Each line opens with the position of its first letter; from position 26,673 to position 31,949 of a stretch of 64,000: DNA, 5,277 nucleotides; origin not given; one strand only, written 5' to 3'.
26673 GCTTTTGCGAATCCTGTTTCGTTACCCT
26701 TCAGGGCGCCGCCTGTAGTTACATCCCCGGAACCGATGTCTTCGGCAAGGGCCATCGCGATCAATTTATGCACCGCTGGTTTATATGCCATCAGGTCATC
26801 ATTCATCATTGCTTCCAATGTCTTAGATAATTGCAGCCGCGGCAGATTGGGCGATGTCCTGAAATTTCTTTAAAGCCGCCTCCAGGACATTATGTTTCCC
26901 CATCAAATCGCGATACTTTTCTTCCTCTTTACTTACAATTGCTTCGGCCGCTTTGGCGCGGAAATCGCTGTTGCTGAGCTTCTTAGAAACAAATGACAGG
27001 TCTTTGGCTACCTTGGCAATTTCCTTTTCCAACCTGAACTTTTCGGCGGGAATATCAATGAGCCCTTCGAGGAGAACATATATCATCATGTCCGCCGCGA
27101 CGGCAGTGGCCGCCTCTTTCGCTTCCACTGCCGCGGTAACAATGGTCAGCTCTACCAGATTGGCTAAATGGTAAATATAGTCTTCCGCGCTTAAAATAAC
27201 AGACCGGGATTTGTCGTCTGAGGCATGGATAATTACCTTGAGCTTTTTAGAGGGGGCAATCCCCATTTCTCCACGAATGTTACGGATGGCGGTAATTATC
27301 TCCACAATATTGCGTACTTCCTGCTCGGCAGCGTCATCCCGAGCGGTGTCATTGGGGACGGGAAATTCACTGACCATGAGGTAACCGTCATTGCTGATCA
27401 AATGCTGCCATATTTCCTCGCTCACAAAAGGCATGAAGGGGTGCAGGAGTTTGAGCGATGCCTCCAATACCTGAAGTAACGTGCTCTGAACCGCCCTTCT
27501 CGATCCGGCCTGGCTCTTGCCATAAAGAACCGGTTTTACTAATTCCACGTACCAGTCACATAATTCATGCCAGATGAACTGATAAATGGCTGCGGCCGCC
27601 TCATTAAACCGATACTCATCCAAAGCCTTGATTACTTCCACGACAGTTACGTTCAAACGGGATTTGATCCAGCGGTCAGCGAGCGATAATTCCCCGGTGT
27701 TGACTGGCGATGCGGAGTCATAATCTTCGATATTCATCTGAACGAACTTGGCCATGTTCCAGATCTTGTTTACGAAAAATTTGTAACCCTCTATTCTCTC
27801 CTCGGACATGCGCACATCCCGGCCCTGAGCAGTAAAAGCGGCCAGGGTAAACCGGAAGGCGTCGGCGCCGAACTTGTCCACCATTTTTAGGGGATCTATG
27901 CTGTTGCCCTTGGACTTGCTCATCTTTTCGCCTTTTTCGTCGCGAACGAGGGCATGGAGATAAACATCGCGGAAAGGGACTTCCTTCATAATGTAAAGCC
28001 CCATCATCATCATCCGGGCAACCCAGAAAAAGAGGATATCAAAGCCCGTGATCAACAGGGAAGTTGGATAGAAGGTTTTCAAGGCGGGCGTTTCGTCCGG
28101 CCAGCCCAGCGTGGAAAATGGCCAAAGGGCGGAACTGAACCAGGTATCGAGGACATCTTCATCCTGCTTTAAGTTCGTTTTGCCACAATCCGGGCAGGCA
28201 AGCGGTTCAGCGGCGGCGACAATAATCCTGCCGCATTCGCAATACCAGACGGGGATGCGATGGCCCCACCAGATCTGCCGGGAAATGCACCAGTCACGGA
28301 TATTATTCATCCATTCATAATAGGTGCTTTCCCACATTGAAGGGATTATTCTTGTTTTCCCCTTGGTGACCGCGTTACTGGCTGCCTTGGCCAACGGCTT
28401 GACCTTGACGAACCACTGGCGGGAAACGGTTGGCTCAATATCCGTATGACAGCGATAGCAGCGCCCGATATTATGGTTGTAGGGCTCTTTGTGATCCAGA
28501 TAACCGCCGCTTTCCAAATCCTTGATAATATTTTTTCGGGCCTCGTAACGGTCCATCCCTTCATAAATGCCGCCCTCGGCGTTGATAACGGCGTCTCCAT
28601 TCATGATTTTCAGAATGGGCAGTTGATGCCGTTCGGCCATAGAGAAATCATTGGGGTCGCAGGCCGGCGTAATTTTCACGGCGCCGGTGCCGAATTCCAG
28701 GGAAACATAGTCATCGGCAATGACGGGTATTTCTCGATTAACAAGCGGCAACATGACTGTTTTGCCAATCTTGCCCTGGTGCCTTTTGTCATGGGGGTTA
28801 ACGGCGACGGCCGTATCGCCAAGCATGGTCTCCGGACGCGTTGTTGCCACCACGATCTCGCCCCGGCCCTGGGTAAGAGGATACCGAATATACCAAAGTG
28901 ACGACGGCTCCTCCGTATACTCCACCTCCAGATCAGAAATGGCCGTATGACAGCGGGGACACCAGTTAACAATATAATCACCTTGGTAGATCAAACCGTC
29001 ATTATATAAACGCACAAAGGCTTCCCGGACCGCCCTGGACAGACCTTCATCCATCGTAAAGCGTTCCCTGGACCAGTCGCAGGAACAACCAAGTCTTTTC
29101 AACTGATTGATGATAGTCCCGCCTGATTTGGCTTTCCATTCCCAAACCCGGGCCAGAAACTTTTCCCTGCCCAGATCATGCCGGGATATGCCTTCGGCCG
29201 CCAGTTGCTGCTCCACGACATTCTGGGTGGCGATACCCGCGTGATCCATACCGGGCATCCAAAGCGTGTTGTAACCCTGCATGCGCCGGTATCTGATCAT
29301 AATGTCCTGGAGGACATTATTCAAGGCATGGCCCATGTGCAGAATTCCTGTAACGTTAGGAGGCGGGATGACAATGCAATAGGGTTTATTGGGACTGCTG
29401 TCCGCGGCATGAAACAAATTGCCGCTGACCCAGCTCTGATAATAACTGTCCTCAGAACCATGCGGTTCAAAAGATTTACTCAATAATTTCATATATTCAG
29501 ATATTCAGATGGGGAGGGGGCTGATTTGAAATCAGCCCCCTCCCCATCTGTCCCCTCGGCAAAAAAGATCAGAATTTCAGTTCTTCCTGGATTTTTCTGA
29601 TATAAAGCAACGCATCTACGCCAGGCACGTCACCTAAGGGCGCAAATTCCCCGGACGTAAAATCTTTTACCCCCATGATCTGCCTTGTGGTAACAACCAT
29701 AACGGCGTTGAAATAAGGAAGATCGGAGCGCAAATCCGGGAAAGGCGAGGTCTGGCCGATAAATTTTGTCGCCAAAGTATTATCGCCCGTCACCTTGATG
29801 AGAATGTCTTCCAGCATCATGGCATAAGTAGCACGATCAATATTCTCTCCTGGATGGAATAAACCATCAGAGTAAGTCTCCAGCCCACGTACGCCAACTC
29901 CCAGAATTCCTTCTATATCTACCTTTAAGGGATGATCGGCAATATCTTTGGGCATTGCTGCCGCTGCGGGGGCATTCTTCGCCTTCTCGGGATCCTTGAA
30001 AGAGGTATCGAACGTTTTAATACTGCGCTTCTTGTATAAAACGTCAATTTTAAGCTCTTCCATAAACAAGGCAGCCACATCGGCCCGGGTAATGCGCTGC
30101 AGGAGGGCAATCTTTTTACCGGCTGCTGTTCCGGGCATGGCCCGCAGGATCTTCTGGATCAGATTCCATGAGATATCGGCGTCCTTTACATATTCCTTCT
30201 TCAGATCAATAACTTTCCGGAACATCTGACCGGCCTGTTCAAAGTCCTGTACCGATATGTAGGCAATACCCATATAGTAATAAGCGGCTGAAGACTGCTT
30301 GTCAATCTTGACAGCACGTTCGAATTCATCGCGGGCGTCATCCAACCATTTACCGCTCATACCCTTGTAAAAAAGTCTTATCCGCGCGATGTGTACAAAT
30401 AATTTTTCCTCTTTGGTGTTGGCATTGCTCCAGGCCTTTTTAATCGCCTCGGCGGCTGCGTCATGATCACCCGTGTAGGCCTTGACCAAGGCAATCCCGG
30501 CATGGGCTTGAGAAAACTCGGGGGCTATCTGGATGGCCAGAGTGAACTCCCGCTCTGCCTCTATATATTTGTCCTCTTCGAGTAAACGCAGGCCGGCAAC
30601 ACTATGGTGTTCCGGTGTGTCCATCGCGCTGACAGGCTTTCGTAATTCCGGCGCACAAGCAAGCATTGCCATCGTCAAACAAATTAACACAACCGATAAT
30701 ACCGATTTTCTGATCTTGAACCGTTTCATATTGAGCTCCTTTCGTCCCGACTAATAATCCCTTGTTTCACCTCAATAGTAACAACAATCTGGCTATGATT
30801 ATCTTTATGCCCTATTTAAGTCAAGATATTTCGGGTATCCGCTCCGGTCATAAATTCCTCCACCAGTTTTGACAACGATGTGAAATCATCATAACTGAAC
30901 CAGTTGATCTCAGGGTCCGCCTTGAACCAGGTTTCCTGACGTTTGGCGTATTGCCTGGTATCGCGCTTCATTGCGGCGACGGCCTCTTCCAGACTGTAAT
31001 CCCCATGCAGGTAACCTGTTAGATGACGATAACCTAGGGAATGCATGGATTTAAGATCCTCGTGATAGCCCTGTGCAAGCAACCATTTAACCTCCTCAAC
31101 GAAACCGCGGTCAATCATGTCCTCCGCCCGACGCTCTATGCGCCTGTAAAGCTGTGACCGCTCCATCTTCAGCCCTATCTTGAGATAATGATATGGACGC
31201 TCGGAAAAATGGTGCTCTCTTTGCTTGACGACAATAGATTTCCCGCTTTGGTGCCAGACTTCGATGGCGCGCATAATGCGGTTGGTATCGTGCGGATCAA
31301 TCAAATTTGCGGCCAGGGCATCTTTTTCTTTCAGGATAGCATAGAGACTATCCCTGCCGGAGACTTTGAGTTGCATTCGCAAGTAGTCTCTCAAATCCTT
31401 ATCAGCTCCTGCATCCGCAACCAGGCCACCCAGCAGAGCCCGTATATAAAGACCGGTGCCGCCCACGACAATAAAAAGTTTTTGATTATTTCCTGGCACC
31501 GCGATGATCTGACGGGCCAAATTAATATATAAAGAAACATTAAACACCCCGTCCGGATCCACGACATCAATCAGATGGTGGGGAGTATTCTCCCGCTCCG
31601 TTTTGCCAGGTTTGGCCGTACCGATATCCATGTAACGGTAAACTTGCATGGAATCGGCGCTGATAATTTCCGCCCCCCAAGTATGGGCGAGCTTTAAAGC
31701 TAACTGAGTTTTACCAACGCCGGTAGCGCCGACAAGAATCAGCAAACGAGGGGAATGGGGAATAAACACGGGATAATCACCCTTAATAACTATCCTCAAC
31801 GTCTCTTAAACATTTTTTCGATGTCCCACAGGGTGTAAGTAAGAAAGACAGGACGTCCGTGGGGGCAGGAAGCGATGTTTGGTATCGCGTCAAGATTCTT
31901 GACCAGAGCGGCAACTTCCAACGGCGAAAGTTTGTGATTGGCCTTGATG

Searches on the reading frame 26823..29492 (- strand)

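Call 46: search_protein_families(library=pfam, proteins=[window:26823-29492:-])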
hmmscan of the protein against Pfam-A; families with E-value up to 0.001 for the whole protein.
window:26823-29492:- (889 aa): 6 families
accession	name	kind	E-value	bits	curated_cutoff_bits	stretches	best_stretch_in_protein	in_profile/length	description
PF00133.28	tRNA-synt_1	-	3.7e-147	490.8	22.7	1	17-563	2-414/414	tRNA synthetases class I (I, L, M and V)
PF08264.19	Anticodon_1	-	4.3e-47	160.2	25.1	1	606-755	1-148/148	Anticodon-binding domain of tRNA ligase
PF09334.17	tRNA-synt_1g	-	6.8e-24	84.8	20.1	2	43-191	6-136/391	tRNA synthetases class I (M)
PF10458.14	Val_tRNA-synt_C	-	1.9e-13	50.9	25.9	1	813-877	1-65/66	Valyl tRNA synthetase tRNA binding arm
PF13603.12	tRNA-synt_1_2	-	2e-11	44.2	25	1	241-299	84-142/185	Leucyl-tRNA synthetase, editing domain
PF01406.26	tRNA-synt_1e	-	0.0008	19.3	27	0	504-552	234-282/301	tRNA synthetases class I (C) catalytic domain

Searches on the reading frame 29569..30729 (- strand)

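Call 46: search_protein_families(library=pfam, proteins=[window:29569-30729:-])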
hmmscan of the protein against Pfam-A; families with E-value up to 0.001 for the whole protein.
window:29569-30729:- (386 aa): 7 families
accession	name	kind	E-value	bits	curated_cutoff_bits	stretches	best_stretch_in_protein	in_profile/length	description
PF07719.23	TPR_2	-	7.2e-10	38.7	27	0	148-178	2-32/34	Tetratricopeptide repeat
PF14559.12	TPR_19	-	5e-08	33.6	25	0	130-174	8-52/68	Tetratricopeptide repeat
PF13181.12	TPR_8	-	1.9e-06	28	25.7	0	149-179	3-33/34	Tetratricopeptide repeat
PF00515.34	TPR_1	-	1.5e-05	25.1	27.8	0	148-179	2-33/34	Tetratricopeptide repeat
PF00395.25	SLH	-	0.00013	22.3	20.8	0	285-303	26-44/44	S-layer homology domain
PF13431.12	TPR_17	-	0.00021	21.7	24.4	0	136-167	2-33/34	Tetratricopeptide repeat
PF13414.12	TPR_11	-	0.00091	19.3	26.8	0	129-157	10-38/42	TPR repeat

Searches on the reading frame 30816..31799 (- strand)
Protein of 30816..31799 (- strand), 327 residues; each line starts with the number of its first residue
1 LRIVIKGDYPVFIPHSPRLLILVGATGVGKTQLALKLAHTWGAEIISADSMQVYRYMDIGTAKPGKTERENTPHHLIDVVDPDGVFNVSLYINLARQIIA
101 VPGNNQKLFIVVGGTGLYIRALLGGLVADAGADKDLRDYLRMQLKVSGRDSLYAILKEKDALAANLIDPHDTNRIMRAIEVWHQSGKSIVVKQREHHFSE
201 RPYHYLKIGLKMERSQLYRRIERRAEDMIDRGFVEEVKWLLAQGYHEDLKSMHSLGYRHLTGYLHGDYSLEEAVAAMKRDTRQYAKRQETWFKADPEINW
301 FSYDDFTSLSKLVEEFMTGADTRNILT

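Call 46: search_protein_families(library=pfam, proteins=[window:30816-31799:-])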
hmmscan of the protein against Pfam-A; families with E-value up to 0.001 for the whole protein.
window:30816-31799:- (327 aa): 6 families
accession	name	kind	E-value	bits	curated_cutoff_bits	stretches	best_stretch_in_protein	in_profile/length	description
PF01715.23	IPPT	-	3e-81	273.1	23.6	1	52-294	1-242/243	IPP transferase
PF01745.22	IPT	-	2.5e-08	34.1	20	1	19-74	3-58/233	Isopentenyl transferase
PF13238.12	AAA_18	-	2.7e-06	28.3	29.4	0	153-226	49-113/128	AAA domain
PF07728.20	AAA_5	-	7.8e-06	26.4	22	0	20-41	2-23/139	AAA domain (dynein-related subfamily)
PF05729.18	NACHT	-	0.00028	21.2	26.7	1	18-64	1-47/167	NACHT domain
PF13671.12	AAA_33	-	0.00062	20.5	27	0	19-51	1-33/143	AAA domain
